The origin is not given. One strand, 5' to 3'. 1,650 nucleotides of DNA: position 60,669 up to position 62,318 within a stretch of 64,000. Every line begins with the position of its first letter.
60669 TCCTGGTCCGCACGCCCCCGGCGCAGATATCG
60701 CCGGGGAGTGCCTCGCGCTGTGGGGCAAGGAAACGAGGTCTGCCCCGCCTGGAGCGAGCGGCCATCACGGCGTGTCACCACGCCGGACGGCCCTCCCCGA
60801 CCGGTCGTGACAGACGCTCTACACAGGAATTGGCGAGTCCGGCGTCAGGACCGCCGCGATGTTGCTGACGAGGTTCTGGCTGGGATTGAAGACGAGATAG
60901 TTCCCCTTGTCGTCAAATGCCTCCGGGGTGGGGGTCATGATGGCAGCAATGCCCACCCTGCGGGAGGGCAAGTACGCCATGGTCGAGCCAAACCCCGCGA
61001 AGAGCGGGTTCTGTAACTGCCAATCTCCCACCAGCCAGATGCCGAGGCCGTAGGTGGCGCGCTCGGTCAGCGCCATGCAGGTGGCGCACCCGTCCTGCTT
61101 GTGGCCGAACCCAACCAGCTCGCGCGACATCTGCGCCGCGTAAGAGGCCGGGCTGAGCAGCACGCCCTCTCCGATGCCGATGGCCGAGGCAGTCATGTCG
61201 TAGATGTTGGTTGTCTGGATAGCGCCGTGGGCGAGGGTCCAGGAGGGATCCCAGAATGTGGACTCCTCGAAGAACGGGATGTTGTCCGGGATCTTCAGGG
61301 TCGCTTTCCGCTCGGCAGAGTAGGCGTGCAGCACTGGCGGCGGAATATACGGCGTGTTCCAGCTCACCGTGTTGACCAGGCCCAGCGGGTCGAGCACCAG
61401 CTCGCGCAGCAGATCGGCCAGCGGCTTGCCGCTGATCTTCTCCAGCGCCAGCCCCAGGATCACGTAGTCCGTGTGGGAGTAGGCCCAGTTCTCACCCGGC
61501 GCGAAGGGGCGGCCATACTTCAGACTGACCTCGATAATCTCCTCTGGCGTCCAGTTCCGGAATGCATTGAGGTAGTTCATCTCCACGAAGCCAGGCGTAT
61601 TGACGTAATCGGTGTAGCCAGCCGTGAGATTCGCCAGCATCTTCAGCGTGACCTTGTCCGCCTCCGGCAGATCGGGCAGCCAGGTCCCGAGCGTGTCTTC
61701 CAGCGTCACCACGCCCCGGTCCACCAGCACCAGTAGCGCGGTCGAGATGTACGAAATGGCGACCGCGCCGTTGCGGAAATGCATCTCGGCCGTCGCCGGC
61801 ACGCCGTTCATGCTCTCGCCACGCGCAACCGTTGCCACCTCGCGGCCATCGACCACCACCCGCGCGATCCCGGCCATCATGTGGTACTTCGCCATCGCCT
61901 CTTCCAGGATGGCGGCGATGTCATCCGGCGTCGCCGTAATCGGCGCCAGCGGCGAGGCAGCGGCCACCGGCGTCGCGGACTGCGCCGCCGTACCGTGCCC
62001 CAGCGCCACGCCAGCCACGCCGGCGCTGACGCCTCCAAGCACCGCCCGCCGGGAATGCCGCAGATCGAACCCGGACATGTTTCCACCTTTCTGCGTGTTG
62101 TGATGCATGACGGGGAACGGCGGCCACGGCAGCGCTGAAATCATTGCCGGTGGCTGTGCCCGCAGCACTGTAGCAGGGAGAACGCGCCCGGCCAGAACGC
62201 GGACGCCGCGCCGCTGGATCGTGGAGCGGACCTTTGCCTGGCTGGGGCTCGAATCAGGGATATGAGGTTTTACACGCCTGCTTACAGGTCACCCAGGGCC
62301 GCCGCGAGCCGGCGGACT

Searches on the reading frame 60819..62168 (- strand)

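Call 67: search_protein_families(library=pfam, proteins=[window:60819-62168:-], max_evalue=0.01)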
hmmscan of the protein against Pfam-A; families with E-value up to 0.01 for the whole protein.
window:60819-62168:- (449 aa): 1 family
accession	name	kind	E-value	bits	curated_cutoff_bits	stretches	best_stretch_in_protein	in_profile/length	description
PF00144.29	Beta-lactamase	-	1.6e-39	136.4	27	1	85-423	2-321/329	Beta-lactamase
